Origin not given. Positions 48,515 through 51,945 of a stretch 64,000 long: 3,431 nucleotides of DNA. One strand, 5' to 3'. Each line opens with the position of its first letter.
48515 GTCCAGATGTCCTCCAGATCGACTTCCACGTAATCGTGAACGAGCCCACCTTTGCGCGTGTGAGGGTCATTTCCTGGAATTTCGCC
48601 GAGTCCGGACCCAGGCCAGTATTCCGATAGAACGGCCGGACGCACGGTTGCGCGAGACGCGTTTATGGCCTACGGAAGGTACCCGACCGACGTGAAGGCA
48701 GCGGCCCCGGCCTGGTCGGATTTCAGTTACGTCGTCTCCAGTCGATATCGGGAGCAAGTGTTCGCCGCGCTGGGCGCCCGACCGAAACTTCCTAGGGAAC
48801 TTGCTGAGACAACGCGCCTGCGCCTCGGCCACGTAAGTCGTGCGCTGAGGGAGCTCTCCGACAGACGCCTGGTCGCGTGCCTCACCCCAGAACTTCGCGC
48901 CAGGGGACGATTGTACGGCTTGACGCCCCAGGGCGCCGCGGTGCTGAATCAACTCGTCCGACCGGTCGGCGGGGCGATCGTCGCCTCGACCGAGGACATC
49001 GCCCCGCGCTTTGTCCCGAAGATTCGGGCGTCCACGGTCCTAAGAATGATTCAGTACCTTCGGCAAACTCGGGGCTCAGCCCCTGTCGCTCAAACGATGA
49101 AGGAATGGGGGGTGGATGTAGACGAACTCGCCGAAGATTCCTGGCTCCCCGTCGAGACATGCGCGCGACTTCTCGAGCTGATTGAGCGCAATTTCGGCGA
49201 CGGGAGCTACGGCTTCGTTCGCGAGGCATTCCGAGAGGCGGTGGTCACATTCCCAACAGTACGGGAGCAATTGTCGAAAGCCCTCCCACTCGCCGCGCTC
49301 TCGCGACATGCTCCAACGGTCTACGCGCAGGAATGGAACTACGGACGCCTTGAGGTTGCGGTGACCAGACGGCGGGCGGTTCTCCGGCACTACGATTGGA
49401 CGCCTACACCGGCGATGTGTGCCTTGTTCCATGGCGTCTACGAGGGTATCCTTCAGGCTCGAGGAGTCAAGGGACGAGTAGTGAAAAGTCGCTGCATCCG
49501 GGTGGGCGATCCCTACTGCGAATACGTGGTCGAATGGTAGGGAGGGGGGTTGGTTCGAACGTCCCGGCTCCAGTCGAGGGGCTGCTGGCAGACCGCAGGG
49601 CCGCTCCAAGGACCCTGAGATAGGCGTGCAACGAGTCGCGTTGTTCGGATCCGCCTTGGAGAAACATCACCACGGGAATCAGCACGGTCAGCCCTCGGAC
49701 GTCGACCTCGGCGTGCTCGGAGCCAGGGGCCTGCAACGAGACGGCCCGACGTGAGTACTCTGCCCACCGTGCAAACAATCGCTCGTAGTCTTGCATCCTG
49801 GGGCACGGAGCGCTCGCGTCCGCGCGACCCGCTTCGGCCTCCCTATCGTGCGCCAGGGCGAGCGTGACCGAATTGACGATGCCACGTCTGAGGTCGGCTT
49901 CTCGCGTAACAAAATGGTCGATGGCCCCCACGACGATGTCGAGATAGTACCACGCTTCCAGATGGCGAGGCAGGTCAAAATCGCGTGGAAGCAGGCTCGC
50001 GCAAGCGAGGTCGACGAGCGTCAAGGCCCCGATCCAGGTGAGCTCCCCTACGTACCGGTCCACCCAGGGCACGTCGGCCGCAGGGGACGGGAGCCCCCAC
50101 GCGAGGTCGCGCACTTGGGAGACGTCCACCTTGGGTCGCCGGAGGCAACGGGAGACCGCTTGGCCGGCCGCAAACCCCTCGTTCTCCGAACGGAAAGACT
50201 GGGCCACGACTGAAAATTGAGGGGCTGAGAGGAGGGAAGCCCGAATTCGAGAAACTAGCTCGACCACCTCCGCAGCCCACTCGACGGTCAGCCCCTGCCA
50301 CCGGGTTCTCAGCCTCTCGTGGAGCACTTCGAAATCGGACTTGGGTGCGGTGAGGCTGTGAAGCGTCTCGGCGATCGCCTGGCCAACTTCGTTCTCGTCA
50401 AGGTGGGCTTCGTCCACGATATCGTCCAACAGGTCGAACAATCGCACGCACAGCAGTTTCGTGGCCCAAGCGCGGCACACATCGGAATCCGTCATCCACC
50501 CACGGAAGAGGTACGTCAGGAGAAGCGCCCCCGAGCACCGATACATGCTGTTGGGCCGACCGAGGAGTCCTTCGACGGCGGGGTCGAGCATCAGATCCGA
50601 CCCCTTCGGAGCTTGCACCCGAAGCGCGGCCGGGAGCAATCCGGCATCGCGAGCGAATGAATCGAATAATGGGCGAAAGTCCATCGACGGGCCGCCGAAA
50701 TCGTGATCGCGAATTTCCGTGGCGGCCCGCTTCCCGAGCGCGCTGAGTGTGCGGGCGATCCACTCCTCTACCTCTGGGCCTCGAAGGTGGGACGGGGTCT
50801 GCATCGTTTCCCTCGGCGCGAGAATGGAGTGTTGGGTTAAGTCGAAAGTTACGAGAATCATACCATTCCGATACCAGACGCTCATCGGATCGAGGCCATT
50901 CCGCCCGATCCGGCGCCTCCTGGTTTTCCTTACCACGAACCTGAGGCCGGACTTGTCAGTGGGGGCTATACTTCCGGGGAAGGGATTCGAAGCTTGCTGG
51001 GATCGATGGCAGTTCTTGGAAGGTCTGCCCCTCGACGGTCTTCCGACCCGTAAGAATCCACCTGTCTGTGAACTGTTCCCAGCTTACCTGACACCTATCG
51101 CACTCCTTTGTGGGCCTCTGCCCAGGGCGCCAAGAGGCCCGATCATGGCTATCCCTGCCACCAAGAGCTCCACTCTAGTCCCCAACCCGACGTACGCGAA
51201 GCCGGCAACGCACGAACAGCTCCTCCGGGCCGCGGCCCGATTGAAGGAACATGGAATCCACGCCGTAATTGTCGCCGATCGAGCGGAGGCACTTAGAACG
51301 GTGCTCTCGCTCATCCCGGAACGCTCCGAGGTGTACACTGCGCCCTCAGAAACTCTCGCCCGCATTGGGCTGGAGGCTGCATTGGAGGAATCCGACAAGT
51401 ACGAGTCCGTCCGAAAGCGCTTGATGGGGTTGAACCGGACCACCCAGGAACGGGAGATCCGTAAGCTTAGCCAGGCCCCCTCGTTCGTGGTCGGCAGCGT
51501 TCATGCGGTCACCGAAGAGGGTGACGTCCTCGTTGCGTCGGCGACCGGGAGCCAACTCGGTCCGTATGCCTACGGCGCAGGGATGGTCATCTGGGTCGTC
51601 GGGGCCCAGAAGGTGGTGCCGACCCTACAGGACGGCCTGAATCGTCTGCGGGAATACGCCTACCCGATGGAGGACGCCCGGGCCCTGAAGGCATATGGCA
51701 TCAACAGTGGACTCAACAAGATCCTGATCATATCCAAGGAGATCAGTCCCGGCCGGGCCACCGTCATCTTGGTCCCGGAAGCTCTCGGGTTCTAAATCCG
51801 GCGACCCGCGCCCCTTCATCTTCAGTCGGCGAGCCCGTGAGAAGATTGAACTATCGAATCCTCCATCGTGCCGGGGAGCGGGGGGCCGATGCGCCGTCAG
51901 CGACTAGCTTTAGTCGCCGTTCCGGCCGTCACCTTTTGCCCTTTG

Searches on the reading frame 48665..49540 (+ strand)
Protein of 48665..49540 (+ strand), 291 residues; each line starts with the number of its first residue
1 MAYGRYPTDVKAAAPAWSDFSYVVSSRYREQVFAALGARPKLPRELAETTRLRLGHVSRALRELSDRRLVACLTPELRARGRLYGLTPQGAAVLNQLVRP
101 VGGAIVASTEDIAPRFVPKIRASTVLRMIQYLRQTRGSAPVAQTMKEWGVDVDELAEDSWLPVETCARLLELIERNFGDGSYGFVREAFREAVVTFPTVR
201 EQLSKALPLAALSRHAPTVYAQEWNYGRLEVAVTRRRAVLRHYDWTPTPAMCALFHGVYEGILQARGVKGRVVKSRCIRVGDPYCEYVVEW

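Call 32: search_protein_families(library=pfam, proteins=[window:48665-49540:+], max_evalue=0.01)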
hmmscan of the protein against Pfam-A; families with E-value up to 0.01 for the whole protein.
window:48665-49540:+ (291 aa): 4 families
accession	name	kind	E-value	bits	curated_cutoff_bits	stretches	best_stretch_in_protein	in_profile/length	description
PF25213.1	HVO_A0261_N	-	8e-08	32.5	35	1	18-97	2-74/86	HVO_A0261 N-terminal domain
PF17782.7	DprA_WH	-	0.00017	22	22.9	0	29-64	14-49/61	DprA winged helix domain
PF12802.13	MarR_2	-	0.00085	19.9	27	1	32-70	10-50/61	MarR family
PF13814.12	Replic_Relax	-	0.0027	18.3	25.3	1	56-139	28-119/191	Replication-relaxation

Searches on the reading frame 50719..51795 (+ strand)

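Call 32: search_protein_families(library=pfam, proteins=[window:50719-51795:+], max_evalue=0.01)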
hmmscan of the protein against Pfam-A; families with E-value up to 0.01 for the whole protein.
window:50719-51795:+ (358 aa): 1 family
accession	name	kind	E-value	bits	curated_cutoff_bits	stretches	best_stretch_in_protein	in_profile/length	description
PF02589.21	LUD_dom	-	2.6e-19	70.1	22.6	1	170-352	3-189/189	LUD domain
